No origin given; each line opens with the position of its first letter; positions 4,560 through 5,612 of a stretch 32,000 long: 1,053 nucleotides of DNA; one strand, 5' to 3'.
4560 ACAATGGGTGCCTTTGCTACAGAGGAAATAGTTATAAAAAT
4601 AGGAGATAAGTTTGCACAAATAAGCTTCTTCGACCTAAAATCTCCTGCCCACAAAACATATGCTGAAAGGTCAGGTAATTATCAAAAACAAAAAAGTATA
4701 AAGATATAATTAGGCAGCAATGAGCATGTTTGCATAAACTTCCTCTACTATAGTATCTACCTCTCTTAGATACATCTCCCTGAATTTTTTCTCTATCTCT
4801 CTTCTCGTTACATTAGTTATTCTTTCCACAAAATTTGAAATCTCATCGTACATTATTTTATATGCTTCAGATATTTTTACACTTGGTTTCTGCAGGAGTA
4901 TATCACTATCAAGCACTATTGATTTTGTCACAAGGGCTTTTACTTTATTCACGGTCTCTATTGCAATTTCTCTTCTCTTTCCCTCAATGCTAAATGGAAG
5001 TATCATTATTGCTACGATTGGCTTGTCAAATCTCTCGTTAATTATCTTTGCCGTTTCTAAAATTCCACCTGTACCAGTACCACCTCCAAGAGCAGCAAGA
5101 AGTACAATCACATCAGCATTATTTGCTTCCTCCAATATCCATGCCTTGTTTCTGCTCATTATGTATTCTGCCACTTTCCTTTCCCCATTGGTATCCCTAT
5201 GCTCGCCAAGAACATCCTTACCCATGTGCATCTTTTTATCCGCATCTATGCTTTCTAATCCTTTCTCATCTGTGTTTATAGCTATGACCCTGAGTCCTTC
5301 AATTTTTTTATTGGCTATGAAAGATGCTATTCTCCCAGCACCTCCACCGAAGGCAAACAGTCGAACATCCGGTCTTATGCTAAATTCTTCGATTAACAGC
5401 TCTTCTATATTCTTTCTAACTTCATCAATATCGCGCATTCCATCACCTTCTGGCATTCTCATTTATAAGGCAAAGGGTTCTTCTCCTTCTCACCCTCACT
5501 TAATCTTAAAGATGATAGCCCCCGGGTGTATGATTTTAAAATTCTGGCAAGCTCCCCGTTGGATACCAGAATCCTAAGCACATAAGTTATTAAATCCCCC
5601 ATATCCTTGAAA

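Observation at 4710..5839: RHH DNA-binding protein coupled to a minimal FtsZ/tubulin GTPase-domain-only protein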

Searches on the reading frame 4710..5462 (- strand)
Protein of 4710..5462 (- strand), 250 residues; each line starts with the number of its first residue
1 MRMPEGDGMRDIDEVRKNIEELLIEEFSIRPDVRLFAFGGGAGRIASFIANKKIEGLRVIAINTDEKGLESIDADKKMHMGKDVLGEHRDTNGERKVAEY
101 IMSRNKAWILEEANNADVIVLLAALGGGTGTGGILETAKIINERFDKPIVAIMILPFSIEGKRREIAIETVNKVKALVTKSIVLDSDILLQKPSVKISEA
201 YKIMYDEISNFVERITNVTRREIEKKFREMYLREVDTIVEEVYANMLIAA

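Call 3: search_protein_families(library=pfam, proteins=[window:4710-5462:-], max_evalue=1)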
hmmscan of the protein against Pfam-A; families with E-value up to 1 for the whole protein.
window:4710-5462:- (250 aa): 2 families
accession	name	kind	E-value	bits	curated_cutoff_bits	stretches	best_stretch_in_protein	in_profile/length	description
PF00091.31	Tubulin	-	4.3e-20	73.2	33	1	25-190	24-186/190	Tubulin/FtsZ family, GTPase domain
PF01761.26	DHQ_synthase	-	0.027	14.6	24.2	1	2-64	3-64/115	3-dehydroquinate synthase N-terminal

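Call 4: search_protein_families(library=ncbifam, proteins=[window:4710-5462:-], max_evalue=1)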
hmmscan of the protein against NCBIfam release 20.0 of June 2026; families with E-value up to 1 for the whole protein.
window:4710-5462:- (250 aa): 3 families
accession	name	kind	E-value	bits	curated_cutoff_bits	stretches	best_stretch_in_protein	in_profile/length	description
TIGR00065.1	ftsZ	equivalog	1.2e-20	74.2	295.2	1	33-218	20-205/353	cell division protein FtsZ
TIGR02469.1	CbiT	equivalog_domain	0.025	14.8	78.3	1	18-79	6-66/124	precorrin-6Y C5,15-methyltransferase (decarboxylating) subunit CbiT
NF005640.0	PRK07402.1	equivalog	0.059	12.9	219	1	15-75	27-86/200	precorrin-6Y C5,15-methyltransferase subunit CbiT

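Call 5: find_homologous_proteins(query=window:4710-5462:-)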
Query window:4710-5462:- (250 aa): 1031 proteins with E <= 0.001 among 3664 candidates; the best 120 are listed.
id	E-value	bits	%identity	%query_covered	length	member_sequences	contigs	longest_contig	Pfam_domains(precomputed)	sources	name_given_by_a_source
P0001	1.1e-150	518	99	100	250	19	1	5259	PF00091.32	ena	-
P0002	1.5e-138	478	89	100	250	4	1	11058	PF00091.32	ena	-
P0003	8.9e-138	475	88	100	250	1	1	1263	PF00091.32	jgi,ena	-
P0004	4.0e-133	460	85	99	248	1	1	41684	PF00091.32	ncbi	-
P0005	2.6e-110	386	73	97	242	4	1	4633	PF00091.32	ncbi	-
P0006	3.2e-109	382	70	97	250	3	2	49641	PF00091.32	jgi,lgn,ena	-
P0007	6.5e-106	371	70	97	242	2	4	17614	PF00091.32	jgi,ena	-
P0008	4.6e-103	362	68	97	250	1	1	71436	PF00091.32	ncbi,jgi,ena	-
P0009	1.6e-101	357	67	97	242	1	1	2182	PF00091.32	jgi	-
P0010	4.8e-99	349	67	97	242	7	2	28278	PF00091.32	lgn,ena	-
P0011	1.9e-98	347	65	97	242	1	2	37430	PF00091.32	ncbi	-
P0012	2.7e-96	340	62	97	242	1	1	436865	PF00091.32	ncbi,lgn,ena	-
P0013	3.1e-96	340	64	97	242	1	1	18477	PF00091.32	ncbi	-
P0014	2.9e-95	336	62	97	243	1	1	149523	PF00091.32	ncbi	-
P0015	8.8e-95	335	84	75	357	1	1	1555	PF00091.32,PF18019.8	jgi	jgi:cell division protein FtsZ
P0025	8.8e-65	237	47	93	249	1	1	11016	PF00091.32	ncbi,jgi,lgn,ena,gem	-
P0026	6.4e-22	96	34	77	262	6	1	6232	PF00091.32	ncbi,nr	ncbi:MAG: hypothetical protein KAS16_07675, partial [Thermoplasmata archaeon]|nr:hypothetical protei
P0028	4.7e-18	84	33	74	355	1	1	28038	PF00091.32,PF12327.14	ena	-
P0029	1.9e-17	82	28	84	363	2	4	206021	PF00091.32,PF12327.14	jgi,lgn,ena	-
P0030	2.4e-17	81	31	78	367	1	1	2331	PF00091.32,PF12327.14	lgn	-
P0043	1.3e-16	79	27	66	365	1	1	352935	PF00091.32,PF12327.14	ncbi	ncbi:MAG: cell division protein FtsZ [archaeon]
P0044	1.3e-16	79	29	73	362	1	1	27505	PF00091.32,PF12327.14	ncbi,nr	ncbi:cell division protein FtsZ [archaeon]|nr:cell division protein FtsZ [archaeon]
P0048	2.1e-16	78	34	68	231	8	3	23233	PF00091.32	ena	-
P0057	1.0e-15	76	31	77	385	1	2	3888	PF00091.32,PF12327.14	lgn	-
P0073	3.3e-15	74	31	67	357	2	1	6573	PF00091.32,PF12327.14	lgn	-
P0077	4.0e-15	74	31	65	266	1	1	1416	PF00091.32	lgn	-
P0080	6.2e-15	74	27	74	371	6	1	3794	PF00091.32,PF12327.14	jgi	-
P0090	1.5e-14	72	28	77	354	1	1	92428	PF00091.32,PF12327.14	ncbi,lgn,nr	ncbi:MAG: cell division protein FtsZ [Methanotrichaceae archaeon]|nr:cell division protein FtsZ [Met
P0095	2.8e-14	71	30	74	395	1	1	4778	PF00091.32,PF12327.14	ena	-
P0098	3.6e-14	71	26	88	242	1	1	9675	PF00091.32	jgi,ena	-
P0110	1.2e-13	69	32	77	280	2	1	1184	PF00091.32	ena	-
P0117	1.8e-13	69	26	76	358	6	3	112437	PF00091.32,PF12327.14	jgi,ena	-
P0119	2.5e-13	68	31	76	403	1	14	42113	PF00091.32,PF12327.14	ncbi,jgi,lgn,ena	jgi:cell division protein FtsZ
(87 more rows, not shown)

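Call 6: search_solved_structures(query=window:4710-5462:-, max_evalue=0.01, show_alignments=2)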
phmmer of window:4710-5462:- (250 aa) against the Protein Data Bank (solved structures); distinct sequences matched with E-value up to 0.01: 52.
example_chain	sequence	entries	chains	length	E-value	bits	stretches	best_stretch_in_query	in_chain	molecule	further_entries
1w5e_A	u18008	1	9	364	1.2e-16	64.4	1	4-217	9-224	FTSZ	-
1w58_1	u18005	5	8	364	1.2e-16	64.4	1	4-217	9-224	CELL DIVISION PROTEIN FTSZ HOMOLOG 1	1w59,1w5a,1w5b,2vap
1fsz_A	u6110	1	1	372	1.2e-16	64.3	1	4-217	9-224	FTSZ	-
5zue_A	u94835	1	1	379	1.5e-16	64.1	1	33-218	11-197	Cell division protein FtsZ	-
14uh_A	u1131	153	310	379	2.5e-16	63.3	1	33-218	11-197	Cell division protein FtsZ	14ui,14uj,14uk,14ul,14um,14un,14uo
1rlu_A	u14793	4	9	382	2.5e-16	63.3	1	33-218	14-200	Cell division protein ftsZ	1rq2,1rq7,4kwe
22hq_A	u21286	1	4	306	3.2e-16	63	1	35-218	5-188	Cell division protein FtsZ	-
22hr_A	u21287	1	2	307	3.2e-16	63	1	35-218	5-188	Cell division protein FtsZ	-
6ym1_A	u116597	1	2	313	3.3e-16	62.9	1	33-218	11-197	Cell division protein FtsZ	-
6y1u_A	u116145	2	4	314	3.3e-16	62.9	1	33-218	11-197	Cell division protein FtsZ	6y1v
6ym9_A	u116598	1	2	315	3.4e-16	62.9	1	33-218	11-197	Cell division protein FtsZ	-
4e6e_A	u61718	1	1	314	1.6e-14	57.4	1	33-218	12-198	Cell division protein ftsZ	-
9v7v_A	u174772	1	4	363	2.3e-14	56.9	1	31-216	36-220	Cell division protein FtsZ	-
2r6r_1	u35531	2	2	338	5.7e-14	55.6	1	25-219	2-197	Cell division protein ftsZ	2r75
4dxd_A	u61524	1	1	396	1e-13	54.8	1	31-216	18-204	Cell division protein FtsZ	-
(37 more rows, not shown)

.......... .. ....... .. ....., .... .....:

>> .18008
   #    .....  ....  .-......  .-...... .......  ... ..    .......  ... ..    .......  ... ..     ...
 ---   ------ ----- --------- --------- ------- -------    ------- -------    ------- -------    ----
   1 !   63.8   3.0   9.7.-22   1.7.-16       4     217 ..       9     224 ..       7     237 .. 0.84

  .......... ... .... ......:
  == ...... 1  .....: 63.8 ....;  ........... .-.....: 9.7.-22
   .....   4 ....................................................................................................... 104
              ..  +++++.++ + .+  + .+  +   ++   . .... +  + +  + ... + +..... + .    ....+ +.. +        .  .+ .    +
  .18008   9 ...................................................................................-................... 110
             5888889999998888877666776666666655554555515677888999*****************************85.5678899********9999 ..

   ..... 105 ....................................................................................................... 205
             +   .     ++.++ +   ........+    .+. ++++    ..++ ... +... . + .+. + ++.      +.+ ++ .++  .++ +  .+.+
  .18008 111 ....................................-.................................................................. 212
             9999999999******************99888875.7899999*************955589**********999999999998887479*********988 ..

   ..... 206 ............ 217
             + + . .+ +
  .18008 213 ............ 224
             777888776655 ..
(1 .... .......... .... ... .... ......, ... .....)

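Call 8: find_related_loci(query=window:4710-5462:-, collection=genome_contigs, flank=6000)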
Query window:4710-5462:- (250 aa) in genome_contigs; peptide patterns used: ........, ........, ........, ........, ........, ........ (x = any residue, [..] = any of these).
77 stretches matched a pattern; 2 encode a relative of the query (tblastn E <= 1e-3); 2 distinct loci.
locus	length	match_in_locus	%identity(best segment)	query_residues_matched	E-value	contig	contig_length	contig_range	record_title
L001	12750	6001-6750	93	1-250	2e-142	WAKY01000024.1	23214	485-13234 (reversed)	MAG: Aciduliprofundum sp. isolate S013_35 k151_128018, whole genome shotgun sequence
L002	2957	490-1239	90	1-250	2e-147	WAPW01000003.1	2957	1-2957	MAG: Aciduliprofundum sp. isolate S145_39 k151_102987, whole genome shotgun sequence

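Call 9: find_encoding_contigs(protein=P0012, flank=5000, max_places=2)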
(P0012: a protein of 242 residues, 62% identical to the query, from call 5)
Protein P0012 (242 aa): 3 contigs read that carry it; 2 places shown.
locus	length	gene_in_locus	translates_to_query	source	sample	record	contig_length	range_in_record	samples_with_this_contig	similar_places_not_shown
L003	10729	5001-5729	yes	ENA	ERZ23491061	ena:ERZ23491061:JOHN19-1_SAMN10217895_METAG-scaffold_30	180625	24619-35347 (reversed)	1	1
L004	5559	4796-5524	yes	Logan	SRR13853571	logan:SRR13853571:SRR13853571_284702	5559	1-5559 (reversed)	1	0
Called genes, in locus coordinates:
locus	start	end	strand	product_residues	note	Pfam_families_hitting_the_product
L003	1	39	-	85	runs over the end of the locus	-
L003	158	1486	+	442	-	-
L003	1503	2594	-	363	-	PF22020:RlmL_1st, PF02926:THUMP (weak), PF01555:N6_N4_Mtase (weak), PF01170:UPF0020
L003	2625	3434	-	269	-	PF00924:MS_channel_2nd, PF21082:MS_channel_3rd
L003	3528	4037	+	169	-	PF02572:CobA_CobO_BtuR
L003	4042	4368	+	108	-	PF02036:SCP2 (weak)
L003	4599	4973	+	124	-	-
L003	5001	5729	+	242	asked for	PF00091:Tubulin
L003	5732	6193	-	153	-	PF22769:DCD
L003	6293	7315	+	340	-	PF04014:MazE_antitoxin, PF01895:PhoU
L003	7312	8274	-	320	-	PF04055:Radical_SAM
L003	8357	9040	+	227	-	PF23023:Anti-Pycsar_Apyc1, PF00753:Lactamase_B (weak)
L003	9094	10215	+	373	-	PF07973:tRNA_SAD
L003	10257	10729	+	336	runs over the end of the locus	PF05343:Peptidase_M42, PF01546:Peptidase_M20, PF04389:Peptidase_M28 (weak)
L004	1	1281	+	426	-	?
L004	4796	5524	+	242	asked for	PF00091:Tubulin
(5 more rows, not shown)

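Call 10: find_encoding_contigs(protein=P0025, flank=5000, max_places=2)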
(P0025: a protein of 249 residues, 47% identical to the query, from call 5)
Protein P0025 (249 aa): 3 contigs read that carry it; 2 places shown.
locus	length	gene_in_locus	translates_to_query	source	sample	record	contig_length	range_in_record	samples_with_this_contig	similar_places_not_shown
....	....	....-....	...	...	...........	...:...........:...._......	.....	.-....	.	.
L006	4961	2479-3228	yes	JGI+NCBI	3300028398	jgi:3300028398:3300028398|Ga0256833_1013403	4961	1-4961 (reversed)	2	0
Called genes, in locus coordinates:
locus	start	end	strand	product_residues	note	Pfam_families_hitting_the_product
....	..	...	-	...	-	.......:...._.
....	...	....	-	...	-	-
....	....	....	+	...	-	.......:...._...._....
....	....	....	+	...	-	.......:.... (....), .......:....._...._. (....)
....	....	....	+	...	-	-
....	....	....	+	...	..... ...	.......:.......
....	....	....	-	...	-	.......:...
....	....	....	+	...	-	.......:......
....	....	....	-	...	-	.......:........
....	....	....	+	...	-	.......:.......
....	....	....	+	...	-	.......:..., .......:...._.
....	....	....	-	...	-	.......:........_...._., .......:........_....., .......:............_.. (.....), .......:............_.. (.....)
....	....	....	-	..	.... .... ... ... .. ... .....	-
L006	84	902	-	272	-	-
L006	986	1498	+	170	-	PF02572:CobA_CobO_BtuR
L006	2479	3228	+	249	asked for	PF00091:Tubulin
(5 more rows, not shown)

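Call 11: find_encoding_contigs(protein=P0014, flank=5000, max_places=2)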
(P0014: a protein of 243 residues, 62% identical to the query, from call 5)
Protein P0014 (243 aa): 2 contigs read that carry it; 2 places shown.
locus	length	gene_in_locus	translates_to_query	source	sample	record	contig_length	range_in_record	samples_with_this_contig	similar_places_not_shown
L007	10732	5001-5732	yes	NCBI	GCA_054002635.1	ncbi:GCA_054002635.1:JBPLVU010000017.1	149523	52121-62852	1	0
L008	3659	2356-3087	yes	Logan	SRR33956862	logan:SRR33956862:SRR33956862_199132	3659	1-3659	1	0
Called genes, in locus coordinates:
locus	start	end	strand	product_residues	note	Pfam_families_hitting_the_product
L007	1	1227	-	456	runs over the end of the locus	PF02812:ELFV_dehydrog_N, PF00208:ELFV_dehydrog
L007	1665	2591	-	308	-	PF13353:Fer4_12, PF04055:Radical_SAM, PF06463:Mob_synth_C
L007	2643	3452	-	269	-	PF00924:MS_channel_2nd, PF21082:MS_channel_3rd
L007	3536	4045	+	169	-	PF02572:CobA_CobO_BtuR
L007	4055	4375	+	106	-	PF02036:SCP2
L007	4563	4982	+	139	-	-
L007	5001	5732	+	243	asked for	PF00091:Tubulin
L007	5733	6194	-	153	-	PF22769:DCD (weak)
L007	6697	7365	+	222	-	PF00702:Hydrolase, PF13419:HAD_2, PF13242:Hydrolase_like (weak)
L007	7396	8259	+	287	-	PF08902:DUF1848 (faint), PF04055:Radical_SAM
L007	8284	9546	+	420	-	PF02788:RuBisCO_large_N, PF00016:RuBisCO_large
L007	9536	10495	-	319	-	PF03747:ADP_ribosyl_GH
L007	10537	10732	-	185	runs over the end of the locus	PF13560:HTH_31, PF01381:HTH_3, PF12844:HTH_19 (faint), PF00571:CBS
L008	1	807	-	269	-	PF00924:MS_channel_2nd, PF21082:MS_channel_3rd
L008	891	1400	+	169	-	PF02572:CobA_CobO_BtuR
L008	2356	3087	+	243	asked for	PF00091:Tubulin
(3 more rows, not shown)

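Call 23: search_protein_representatives(alignment_id=A1)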
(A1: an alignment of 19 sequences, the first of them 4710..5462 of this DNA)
Query: 19 sequences, 242 profile positions. Proteins with E-value up to 0.001 (for the whole library): 8153; up to 1e-10: 3069; up to 1e-30: 5. The best 150 are listed.
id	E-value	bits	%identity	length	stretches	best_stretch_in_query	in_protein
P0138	7.0e-96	336.8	-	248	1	3-240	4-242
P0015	6.8e-87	307.4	-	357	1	56-242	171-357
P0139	2.8e-47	177.7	-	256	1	2-234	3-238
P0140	7.2e-35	137.0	-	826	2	7-209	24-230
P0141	2.6e-34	135.2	-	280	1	11-231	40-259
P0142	1.5e-30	122.8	-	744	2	22-227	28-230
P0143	7.6e-30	120.6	-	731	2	24-206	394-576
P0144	1.5e-29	119.6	-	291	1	20-235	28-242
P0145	6.7e-29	117.5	-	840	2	24-209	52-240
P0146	1.4e-27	113.2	-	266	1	15-233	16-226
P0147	1.4e-26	109.9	-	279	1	20-213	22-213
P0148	1.7e-26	109.6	-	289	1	9-213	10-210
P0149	3.1e-26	108.7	-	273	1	7-228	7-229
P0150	5.6e-26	107.9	-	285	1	4-210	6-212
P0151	4.1e-25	105.1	-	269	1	10-223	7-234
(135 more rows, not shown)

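Call 45: predict_structure(alignment_id=A3)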
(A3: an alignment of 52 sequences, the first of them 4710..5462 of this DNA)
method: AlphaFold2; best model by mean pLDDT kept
length: 250 residues; sequences in the alignment: 52
mean_pLDDT: 87.8   pTM: 0.81
mean pLDDT of the five models: 87.8, 87.0, 86.8, 86.4, 84.5
residues with pLDDT >= 90: 156; 70-90: 74; 50-70: 13; < 50: 7
segments of 3 or more residues with pLDDT < 50: 2-7
pLDDT, mean of each block of 10 residues (from residue 1): 48 77 73 95 96 96 91 93 72 91 95 95 96 98 96 96 96 98 91 80 93 95 84 73 77
secondary structure, 60 per line:
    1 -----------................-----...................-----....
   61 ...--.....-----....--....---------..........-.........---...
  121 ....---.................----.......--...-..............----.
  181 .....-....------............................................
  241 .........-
elements in order: H12-27 E33-38 H39-51 E57-63 H66-70 E76-79 H82-85 H95-104 H106-114 E118-124 H128-144 E149-155 H162-175 E180-185 H187-190 H197-249

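Call 48: find_encoding_contigs(protein=P0048, flank=4000, max_places=1)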
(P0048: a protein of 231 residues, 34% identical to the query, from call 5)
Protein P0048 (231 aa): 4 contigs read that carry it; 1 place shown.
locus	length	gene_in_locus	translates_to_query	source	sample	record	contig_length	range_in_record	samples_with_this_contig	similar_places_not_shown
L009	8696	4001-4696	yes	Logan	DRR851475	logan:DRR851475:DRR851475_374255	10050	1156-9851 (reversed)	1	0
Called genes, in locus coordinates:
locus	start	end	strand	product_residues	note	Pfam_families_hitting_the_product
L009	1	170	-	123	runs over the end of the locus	?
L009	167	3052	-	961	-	PF00133:tRNA-synt_1, PF09334:tRNA-synt_1g (faint), PF08264:Anticodon_1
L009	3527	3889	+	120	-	PF01402:RHH_1 (faint)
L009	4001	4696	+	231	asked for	PF00091:Tubulin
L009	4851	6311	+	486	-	PF17767:NAPRTase_N, PF04095:NAPRTase, PF17956:NAPRTase_C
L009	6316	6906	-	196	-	PF01558:POR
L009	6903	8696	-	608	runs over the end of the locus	PF02779:Transket_pyr (faint), PF01855:POR_N, PF02775:TPP_enzyme_C, PF13187:Fer4_9 (weak), PF13237:Fer4_10 (weak), PF14697:Fer4_21 (weak), PF00037:Fer4 (weak), PF12837:Fer4_6 (weak), +1 more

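Call 49: find_encoding_contigs(protein=P0098, flank=4000, max_places=1)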
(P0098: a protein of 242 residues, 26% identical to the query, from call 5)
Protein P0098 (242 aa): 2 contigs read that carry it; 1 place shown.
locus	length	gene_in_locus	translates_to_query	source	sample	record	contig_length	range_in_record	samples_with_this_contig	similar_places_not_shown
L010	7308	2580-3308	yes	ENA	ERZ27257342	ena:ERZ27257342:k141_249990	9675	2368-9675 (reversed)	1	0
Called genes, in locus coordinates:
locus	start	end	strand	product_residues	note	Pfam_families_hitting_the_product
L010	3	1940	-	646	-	?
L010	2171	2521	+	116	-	-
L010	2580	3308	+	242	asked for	PF00091:Tubulin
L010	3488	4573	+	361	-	PF00781:DAGK_cat (faint), PF01513:NAD_kinase, PF20143:NAD_kinase_C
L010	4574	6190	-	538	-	PF17651:Raco_middle, PF14574:RACo_C_ter, PF12838:Fer4_7 (weak), PF13237:Fer4_10 (weak), PF14697:Fer4_21 (faint)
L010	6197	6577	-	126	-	-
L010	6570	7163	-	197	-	PF02492:cobW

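Call 50: find_encoding_contigs(protein=P0026, flank=4000, max_places=1)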
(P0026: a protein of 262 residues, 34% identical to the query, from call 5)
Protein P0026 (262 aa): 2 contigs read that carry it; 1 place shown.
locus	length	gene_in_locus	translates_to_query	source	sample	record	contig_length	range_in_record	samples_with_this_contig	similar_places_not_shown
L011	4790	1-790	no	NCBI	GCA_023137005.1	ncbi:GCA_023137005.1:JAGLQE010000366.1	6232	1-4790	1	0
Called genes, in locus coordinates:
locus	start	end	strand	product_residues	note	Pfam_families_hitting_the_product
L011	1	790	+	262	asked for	PF00091:Tubulin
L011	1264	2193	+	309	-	PF02687:FtsX (weak)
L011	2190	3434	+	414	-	PF02687:FtsX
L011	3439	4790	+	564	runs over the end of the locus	-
